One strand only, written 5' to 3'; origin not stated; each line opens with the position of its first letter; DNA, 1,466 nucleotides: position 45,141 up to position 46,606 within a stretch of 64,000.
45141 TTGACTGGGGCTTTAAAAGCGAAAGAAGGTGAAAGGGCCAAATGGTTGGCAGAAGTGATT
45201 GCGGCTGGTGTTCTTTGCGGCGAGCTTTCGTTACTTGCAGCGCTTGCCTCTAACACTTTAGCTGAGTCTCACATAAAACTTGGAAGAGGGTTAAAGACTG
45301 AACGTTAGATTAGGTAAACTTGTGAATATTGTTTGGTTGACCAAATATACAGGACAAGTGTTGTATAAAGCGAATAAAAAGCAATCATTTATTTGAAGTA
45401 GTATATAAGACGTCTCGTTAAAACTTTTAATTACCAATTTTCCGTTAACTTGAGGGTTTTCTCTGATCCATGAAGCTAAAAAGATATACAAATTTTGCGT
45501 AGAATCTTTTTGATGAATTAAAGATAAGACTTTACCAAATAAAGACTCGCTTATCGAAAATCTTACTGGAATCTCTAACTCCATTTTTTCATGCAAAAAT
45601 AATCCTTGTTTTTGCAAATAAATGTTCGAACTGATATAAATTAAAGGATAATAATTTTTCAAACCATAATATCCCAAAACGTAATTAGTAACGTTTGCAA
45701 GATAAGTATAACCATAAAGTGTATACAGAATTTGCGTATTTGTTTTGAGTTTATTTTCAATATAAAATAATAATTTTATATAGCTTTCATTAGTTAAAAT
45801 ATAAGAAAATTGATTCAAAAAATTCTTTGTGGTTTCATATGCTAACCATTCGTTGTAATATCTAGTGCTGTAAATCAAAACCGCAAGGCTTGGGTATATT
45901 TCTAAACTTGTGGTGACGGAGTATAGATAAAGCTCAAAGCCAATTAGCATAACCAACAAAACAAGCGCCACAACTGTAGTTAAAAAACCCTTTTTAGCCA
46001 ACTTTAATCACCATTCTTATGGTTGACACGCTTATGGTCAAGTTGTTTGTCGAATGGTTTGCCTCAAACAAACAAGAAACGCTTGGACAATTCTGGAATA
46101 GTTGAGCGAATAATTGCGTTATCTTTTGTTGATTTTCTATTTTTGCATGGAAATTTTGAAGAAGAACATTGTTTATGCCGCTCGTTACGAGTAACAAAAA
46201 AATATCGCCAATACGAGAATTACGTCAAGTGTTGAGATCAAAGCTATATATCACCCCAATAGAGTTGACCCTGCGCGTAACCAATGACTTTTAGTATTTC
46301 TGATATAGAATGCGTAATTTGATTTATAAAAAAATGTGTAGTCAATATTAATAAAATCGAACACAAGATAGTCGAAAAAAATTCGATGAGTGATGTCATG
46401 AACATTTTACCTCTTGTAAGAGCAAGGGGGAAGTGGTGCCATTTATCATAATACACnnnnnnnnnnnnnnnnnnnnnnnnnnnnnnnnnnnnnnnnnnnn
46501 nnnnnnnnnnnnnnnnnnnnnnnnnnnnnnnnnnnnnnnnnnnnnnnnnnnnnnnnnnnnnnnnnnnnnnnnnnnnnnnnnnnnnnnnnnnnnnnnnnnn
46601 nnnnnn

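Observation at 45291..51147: Accessory locus combining a Tad/Epd-like type IV pilus module with a HerA/VirB4-clade ATPase and four pilin-like small proteins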

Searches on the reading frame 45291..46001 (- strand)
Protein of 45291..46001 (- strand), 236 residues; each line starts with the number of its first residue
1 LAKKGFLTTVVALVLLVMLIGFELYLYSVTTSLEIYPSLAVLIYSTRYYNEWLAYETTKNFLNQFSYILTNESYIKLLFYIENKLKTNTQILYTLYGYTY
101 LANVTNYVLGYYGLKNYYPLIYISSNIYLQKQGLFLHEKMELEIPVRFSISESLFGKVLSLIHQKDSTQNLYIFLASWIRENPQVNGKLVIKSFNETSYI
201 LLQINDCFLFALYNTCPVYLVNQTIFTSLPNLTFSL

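Call 4: search_protein_families(library=pfam, proteins=[window:45291-46001:-], max_evalue=1)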
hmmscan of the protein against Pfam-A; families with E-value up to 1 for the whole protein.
window:45291-46001:- (236 aa): 0 families

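Call 5: search_protein_families(library=ncbifam, proteins=[window:45291-46001:-], max_evalue=1)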
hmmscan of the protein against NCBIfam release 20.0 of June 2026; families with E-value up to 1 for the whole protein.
window:45291-46001:- (236 aa): 0 families

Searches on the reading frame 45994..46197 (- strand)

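Call 4: search_protein_families(library=pfam, proteins=[window:45994-46197:-], max_evalue=1)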
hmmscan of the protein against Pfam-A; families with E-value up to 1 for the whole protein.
window:45994-46197:- (67 aa): 2 families
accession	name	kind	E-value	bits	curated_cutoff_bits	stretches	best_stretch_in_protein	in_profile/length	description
PF12588.13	PSDC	-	0.074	13.6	23.4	1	13-41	4-30/138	Phophatidylserine decarboxylase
PF00220.22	Hormone_4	-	0.37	11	17.1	1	33-38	2-7/9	Neurohypophysial hormones, N-terminal Domain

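Call 5: search_protein_families(library=ncbifam, proteins=[window:45994-46197:-], max_evalue=1)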
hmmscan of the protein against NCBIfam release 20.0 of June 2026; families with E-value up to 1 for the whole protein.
window:45994-46197:- (67 aa): 1 family
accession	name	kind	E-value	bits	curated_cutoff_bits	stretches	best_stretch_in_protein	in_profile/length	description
NF047346.1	SCCmet_ssDNA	equivalog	0.074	13.1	75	1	14-43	35-64/93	cassette chromosome ssDNA-binding protein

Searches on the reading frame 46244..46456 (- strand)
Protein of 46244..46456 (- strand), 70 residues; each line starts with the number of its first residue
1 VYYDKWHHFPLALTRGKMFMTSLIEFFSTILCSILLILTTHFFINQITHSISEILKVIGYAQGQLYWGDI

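Call 4: search_protein_families(library=pfam, proteins=[window:46244-46456:-], max_evalue=1)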
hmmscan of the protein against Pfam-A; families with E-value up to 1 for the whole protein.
window:46244-46456:- (70 aa): 2 families
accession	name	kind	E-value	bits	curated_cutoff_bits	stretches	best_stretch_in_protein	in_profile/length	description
PF18955.5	DUF5698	-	0.02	15.8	27.5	1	13-63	7-49/58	Domain of unknown function (DUF5698)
PF05251.17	Ost5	-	0.084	13.6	27.4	1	21-51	9-39/73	Oligosaccharyltransferase subunit 5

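Call 5: search_protein_families(library=ncbifam, proteins=[window:46244-46456:-], max_evalue=1)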
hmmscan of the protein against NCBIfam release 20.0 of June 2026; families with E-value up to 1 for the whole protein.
window:46244-46456:- (70 aa): 0 families
